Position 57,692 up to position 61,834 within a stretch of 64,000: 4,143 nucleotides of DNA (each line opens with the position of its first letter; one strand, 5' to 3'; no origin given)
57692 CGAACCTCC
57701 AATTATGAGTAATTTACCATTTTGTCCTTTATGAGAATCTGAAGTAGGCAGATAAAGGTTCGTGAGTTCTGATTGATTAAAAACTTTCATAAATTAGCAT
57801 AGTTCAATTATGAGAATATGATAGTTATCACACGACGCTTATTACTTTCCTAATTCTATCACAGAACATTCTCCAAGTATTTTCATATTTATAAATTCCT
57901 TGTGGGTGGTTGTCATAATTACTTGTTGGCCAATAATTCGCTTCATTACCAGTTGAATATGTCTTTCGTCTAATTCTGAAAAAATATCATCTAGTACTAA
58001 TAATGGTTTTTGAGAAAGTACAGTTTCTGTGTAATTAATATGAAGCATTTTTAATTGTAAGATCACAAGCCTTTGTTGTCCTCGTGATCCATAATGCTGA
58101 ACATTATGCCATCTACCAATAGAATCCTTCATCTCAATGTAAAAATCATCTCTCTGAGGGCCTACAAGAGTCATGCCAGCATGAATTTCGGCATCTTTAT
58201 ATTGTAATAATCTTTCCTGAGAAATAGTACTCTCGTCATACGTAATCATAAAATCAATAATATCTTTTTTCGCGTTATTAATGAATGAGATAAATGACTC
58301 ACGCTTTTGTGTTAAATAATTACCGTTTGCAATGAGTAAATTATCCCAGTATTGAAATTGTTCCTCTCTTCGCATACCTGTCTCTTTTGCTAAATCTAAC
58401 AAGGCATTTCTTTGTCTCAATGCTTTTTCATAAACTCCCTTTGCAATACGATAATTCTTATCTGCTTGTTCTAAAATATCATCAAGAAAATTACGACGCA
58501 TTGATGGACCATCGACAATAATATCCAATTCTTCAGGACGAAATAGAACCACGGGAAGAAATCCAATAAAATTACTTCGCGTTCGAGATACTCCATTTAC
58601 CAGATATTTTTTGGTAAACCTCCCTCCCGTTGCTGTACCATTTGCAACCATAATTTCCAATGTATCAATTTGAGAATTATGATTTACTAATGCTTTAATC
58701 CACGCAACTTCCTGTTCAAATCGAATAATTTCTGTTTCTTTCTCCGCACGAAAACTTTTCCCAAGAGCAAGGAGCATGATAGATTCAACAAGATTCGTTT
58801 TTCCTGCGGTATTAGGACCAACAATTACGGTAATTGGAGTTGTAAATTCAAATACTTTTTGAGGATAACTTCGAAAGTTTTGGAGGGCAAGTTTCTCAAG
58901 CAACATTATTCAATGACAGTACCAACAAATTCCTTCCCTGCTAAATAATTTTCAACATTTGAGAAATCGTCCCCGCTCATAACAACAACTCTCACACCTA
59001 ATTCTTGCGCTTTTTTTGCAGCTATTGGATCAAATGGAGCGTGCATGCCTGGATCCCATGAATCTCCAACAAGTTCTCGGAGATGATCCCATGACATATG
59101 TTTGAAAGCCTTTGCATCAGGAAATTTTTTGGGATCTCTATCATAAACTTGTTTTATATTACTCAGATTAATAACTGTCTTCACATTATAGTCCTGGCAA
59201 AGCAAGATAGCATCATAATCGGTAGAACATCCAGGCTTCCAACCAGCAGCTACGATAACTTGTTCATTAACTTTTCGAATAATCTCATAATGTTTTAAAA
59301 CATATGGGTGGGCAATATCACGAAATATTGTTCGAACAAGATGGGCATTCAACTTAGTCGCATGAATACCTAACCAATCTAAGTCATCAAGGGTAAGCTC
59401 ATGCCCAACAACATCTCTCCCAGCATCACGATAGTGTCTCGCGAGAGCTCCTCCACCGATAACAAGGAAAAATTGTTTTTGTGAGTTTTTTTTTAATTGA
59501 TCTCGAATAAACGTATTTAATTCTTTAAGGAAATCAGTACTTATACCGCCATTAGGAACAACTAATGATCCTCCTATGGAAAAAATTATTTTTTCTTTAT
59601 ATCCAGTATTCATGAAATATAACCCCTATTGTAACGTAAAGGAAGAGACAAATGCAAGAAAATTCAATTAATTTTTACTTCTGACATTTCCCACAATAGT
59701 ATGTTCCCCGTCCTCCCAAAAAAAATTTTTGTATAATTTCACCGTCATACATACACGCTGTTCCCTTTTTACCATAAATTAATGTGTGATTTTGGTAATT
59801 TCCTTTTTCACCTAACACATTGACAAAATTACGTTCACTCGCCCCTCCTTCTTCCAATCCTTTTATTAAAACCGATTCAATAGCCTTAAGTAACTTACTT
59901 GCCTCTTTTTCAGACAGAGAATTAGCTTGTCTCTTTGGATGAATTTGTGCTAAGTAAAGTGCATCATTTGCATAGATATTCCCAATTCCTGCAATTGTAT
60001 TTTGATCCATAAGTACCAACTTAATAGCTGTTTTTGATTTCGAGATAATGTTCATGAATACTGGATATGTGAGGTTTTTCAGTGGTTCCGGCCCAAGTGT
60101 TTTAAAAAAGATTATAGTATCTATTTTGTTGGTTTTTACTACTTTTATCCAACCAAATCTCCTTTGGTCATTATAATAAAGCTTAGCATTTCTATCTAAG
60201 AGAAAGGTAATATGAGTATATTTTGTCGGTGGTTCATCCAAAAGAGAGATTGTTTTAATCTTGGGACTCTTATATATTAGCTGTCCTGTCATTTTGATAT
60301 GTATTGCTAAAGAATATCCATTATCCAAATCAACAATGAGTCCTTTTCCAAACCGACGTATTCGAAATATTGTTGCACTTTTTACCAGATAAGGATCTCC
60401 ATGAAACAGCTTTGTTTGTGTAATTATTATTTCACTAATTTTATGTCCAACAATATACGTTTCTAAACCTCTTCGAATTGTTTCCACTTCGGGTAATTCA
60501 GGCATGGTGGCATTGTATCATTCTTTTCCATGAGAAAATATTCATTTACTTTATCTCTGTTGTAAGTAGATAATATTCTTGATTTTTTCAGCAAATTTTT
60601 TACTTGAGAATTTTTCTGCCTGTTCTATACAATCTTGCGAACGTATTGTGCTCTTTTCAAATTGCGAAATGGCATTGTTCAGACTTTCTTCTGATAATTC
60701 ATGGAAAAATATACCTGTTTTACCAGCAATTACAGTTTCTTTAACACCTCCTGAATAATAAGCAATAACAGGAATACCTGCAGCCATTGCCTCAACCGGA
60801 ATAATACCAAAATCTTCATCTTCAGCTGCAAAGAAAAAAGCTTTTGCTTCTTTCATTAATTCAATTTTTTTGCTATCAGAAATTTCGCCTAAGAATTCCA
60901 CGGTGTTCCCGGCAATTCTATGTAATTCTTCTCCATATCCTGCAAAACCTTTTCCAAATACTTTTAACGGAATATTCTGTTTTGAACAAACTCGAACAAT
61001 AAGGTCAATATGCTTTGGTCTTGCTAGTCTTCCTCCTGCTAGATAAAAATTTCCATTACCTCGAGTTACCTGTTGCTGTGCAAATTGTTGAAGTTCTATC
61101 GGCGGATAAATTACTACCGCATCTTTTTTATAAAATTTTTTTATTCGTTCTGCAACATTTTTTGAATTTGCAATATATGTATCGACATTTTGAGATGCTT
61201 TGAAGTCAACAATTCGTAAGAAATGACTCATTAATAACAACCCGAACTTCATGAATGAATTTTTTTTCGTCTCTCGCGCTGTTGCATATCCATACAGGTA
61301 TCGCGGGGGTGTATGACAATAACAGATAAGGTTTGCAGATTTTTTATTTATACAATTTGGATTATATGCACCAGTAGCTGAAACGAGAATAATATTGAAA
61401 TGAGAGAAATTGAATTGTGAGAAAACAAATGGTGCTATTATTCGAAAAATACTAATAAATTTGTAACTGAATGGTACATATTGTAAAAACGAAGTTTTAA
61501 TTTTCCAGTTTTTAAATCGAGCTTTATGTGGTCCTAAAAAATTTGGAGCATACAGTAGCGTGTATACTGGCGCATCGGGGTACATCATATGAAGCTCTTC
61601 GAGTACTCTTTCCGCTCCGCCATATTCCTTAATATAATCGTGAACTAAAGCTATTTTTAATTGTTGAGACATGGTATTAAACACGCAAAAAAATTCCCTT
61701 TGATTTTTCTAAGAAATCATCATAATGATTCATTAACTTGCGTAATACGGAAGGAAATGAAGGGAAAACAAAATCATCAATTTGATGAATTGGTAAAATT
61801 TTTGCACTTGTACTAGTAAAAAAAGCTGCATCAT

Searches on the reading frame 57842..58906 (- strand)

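Call 25: search_protein_families(library=ncbifam, proteins=[window:57842-58906:-], max_evalue=0.00001)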
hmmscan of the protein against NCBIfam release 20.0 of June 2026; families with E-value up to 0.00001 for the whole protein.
window:57842-58906:- (354 aa): 10 families
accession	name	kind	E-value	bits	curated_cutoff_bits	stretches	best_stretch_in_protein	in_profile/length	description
TIGR00611.2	recf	equivalog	8.3e-77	258.6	172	1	3-334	1-339/339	DNA replication/repair protein RecF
NF010680.0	PRK14079.1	equivalog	2.6e-46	158.2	386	1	1-322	1-313/349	recombination protein F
TIGR02169.1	SMC_prok_A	equivalog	9.2e-10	36.9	729.4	1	3-118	2-128/1165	chromosome segregation protein SMC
NF002244.0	PRK01156.1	equivalog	2.5e-09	35.8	847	1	1-64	1-63/895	DNA double-strand break repair ATPase Rad50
NF041034.1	Rad50_Sulf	equivalog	7.1e-09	34.1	1000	1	1-89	1-88/872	DNA double-strand break repair ATPase Rad50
NF003034.1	PRK03918.1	equivalog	3.8e-08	31.8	700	1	1-78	1-81/878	DNA double-strand break repair ATPase Rad50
NF041760.1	PtuA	equivalog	1.9e-06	27.1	500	1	2-44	51-93/524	retron Ec78 anti-phage system effector ATPase PtuA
TIGR02168.1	SMC_prok_B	equivalog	1.9e-06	26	567.35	1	3-55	2-58/1181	chromosome segregation protein SMC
NF002572.0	PRK02224.1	equivalog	6e-06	24.8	1087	1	1-78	1-78/888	DNA double-strand break repair ATPase Rad50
NF053563.1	Rkd4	equivalog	6.6e-06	24.5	860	1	3-92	3-83/747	arcadin-4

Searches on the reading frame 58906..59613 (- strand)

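Call 25: search_protein_families(library=ncbifam, proteins=[window:58906-59613:-], max_evalue=0.00001)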
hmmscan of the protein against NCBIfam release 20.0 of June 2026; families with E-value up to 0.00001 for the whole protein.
window:58906-59613:- (235 aa): 4 families
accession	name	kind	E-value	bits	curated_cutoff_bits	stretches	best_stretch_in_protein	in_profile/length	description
TIGR02076.1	pyrH_arch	equivalog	2.1e-52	177.9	158.05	1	9-235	1-222/222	UMP kinase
TIGR02075.1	pyrH_bact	equivalog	2e-11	44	243.9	1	8-178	3-185/233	UMP kinase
NF040647.1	IPPK_Arch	equivalog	1.2e-09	37.8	120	1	137-234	160-259/259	isopentenyl phosphate kinase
TIGR01027.1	proB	equivalog_domain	2.9e-06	26.7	186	1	146-234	160-251/363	glutamate 5-kinase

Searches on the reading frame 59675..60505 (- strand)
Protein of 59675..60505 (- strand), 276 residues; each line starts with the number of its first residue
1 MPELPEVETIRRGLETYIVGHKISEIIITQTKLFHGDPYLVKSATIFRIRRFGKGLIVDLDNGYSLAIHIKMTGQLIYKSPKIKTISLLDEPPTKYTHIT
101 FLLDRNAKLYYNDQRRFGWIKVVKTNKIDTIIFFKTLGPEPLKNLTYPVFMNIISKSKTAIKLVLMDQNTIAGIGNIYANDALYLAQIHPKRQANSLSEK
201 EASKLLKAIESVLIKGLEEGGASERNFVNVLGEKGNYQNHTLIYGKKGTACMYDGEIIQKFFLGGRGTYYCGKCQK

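Call 25: search_protein_families(library=ncbifam, proteins=[window:59675-60505:-], max_evalue=0.00001)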
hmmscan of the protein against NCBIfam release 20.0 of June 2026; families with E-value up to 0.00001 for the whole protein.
window:59675-60505:- (276 aa): 7 families
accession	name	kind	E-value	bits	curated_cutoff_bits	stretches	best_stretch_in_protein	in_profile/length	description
NF002211.1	PRK01103.1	equivalog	1.2e-75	254.6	212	1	1-276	1-274/274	bifunctional DNA-formamidopyrimidine glycosylase/DNA-(apurinic or apyrimidinic site) lyase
TIGR00577.1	fpg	equivalog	6.2e-75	252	203.3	1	1-275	1-276/276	DNA-formamidopyrimidine glycosylase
NF011386.0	PRK14811.1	equivalog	6.8e-59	199.3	414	1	1-276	1-263/269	DNA-formamidopyrimidine glycosylase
NF010551.0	PRK13945.1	equivalog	4.2e-58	197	348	1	1-276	1-282/282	DNA-formamidopyrimidine glycosylase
NF011385.0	PRK14810.1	equivalog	1.2e-54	185.7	423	1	1-276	1-272/272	DNA-formamidopyrimidine glycosylase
NF007763.0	PRK10445.1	equivalog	2.7e-23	82.7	252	1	1-276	1-263/263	endonuclease VIII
NF040775.1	endonuc_Nei2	equivalog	4.9e-13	49.1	400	1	136-276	119-252/252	endonuclease VIII Nei2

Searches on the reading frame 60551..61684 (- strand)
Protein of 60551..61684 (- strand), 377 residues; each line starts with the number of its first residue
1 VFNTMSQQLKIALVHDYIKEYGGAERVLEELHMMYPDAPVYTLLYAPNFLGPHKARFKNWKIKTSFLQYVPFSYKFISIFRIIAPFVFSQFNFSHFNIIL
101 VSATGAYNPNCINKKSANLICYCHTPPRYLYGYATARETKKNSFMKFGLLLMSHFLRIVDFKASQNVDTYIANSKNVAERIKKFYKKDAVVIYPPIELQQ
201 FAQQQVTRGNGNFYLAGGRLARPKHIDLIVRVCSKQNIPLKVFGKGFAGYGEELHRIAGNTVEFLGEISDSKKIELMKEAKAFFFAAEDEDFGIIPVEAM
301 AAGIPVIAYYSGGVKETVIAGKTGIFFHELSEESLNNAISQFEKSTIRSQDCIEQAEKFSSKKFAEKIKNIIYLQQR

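Call 25: search_protein_families(library=ncbifam, proteins=[window:60551-61684:-], max_evalue=0.00001)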
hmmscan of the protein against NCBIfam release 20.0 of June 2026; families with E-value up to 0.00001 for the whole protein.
window:60551-61684:- (377 aa): 20 families
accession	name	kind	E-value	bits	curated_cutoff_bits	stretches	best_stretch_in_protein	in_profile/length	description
NF038255.1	exopoly_VpsD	equivalog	2.9e-15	56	300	1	155-370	145-374/381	VpsD family glycosyltransferase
NF041876.1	EPS_EpsE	equivalog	2.3e-14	53.5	400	1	251-366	262-382/389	exopolysaccharide biosynthesis GT4 family glycosyltransferase EpsE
TIGR04047.1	MSMEG_0565_glyc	hypoth_equivalog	9.5e-12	44.7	259.85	1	253-348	251-344/373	MSMEG_0565 family glycosyltransferase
NF053787.1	GlcN_PG_synth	equivalog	6.4e-11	41.7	480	1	217-347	203-328/361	N-acetylglucosaminyl phosphatidylglycerol synthase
TIGR03999.1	thiol_BshA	equivalog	7.1e-11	41.6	273.7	1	260-367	255-365/375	N-acetyl-alpha-D-glucosaminyl L-malate synthase BshA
TIGR02149.1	glgA_Coryne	subfamily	2.4e-10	40.1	302.4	1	271-331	275-335/391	glycogen synthase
TIGR03088.1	stp2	hypoth_equivalog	2.9e-10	39.7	409.05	1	260-367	255-360/374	TIGR03088 family PEP-CTERM/XrtA system glycosyltransferase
NF046085.1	XrtY_assoc_Gly1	equivalog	3.4e-10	39.3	400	1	172-369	166-373/387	XrtY-associated glycosyltransferase XYAG1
NF041010.1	glycosy_Agl16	equivalog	1.2e-09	37.6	575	1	158-371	125-347/352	glycosylation protein Agl16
TIGR03449.1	mycothiol_MshA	equivalog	1.2e-09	37.6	462.5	1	260-370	284-398/406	D-inositol-3-phosphate glycosyltransferase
NF050063.1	ProtGlycPglJ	equivalog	1.5e-08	34.2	500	1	166-367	144-358/363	N-acetylgalactosamine-N,N'-diacetylbacillosaminyl-diphospho-undecaprenol 4-alpha-N-acetylgalactosaminyltransferase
NF007396.0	PRK09922.1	equivalog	6.2e-08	31.9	385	1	164-375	133-358/361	lipopolysaccharide 1,6-galactosyltransferase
TIGR02918.1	TIGR02918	equivalog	4.2e-07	29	574.6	1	161-347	265-462/500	accessory Sec system glycosyltransferase GtfA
NF047880.1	glyco_SdgA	exception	7.7e-07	28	800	1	226-372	334-487/488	serine-aspartate repeat adhesin O-glycosyltransferase SdgA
NF012028.0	PRK15484.1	subfamily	1.8e-06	27.3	618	1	289-364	287-362/380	lipopolysaccharide N-acetylglucosaminyltransferase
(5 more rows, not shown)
